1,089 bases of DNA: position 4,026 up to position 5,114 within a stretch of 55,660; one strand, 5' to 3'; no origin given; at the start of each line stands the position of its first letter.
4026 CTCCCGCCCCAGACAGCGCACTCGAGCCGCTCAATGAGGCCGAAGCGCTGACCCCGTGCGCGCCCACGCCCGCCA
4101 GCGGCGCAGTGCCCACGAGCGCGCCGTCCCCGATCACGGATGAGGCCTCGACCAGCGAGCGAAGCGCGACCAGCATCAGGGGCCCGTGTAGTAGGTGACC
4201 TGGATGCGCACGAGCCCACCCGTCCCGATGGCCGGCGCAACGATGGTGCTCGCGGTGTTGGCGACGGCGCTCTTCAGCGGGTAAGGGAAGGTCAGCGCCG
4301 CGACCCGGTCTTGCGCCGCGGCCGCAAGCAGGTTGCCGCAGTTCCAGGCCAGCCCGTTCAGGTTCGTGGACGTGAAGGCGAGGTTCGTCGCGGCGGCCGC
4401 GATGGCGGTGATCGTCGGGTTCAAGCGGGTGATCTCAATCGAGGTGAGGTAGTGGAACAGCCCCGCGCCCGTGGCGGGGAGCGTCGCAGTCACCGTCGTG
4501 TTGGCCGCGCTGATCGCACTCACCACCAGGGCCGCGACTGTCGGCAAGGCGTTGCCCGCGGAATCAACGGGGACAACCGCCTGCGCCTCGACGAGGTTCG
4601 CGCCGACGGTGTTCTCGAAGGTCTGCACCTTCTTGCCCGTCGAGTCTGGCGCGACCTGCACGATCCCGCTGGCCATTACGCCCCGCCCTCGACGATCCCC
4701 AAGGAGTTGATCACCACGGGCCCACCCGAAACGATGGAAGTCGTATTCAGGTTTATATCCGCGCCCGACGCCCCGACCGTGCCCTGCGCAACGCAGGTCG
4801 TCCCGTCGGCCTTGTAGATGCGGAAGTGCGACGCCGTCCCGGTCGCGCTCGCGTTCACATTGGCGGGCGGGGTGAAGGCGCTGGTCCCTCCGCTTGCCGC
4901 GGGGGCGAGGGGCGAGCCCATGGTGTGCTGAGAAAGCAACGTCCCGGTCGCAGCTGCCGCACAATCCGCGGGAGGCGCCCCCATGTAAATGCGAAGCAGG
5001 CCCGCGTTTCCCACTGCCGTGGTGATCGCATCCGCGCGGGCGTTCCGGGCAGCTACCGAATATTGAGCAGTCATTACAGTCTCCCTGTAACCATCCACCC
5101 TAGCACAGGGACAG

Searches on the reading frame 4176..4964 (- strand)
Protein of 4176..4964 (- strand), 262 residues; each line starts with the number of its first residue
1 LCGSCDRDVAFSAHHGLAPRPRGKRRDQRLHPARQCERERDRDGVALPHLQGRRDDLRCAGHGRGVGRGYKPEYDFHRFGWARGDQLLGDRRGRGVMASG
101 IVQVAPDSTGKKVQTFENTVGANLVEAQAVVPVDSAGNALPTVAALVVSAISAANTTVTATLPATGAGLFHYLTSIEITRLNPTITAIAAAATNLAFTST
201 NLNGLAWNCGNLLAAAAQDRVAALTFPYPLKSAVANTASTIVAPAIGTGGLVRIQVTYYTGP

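Call 37: search_protein_families(library=pfam, proteins=[window:4176-4964:-], max_evalue=0.05)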
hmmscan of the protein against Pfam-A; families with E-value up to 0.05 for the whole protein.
window:4176-4964:- (262 aa): 1 family
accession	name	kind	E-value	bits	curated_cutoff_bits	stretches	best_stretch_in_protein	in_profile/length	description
PF14787.11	zf-CCHC_5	-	0.018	15.2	27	0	28-54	10-36/36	GAG-polyprotein viral zinc-finger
